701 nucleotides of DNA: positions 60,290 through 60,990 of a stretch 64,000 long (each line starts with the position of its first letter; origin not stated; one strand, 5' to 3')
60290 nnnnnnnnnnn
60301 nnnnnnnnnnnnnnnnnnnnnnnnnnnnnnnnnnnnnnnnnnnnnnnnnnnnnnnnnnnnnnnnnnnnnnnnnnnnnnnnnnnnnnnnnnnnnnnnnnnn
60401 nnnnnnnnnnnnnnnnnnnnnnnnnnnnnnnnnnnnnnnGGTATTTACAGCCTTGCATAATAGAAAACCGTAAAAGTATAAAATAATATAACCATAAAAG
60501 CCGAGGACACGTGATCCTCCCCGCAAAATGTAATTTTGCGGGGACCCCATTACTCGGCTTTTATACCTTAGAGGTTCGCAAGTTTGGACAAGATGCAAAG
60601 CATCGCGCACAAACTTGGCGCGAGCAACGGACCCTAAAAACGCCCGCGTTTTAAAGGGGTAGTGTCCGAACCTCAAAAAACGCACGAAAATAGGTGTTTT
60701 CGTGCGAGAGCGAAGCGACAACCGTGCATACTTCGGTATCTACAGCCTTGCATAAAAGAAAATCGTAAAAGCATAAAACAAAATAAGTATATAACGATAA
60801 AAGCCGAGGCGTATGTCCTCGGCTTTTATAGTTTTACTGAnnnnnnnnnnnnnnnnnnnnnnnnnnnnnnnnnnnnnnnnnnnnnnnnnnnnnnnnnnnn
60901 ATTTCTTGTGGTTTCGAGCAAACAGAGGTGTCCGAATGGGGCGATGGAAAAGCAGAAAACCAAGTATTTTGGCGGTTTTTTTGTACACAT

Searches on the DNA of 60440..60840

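Call 41: search_rna_families(source=window, start=60440, end=60840, threshold=evalue, max_evalue=10)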
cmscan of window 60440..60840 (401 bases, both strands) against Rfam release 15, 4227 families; matches with E-value up to 10: 11.
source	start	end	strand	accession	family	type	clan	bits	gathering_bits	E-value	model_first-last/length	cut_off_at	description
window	60718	60836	+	RF02053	STnc430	Gene; sRNA;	-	24.5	47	0.093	1-162/162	no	Enterobacterial sRNA STnc430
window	60710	60828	+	RF04184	BTnc060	Gene; sRNA;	-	22.5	228.9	0.21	1-213/213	no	Bacteroides sRNA BTnc060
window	60768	60834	+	RF02074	STnc240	Gene; sRNA;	-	22.3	55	0.57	1-77/77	no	Enterobacterial sRNA STnc240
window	60789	60839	+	RF03815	mir-3051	Gene; miRNA;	-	20.6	100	0.47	1-77/77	no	mir-3051 microRNA precursor family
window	60484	60561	-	RF01433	snoR137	Gene; snRNA; snoRNA; HACA-box;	-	18.3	44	0.9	1-146/146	no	small nucleolar RNA snoR137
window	60792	60840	-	RF02074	STnc240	Gene; sRNA;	-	17.2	55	6.9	22-77/77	5'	Enterobacterial sRNA STnc240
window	60511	60639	-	RF00437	HLE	Cis-reg;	-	16.7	60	0.75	1-130/130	no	Hairy RNA localisation element (HLE)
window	60792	60840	-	RF01485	rli61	Cis-reg;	-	15.8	50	3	54-106/106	5'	Listeria sRNA rli61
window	60675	60738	-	RF02702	AgvB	Gene; sRNA;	-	14.4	56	3.7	1-62/62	no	Anti GcvB sRNA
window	60712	60840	+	RF04128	MIR8562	Gene; miRNA;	-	13.9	211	4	1-158/242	3'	MIR8562 microRNA precursor family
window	60473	60569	-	RF02593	NsiR8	Gene; sRNA;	-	12.8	61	7.7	1-113/172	no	Nitrogen stress-induced RNA 8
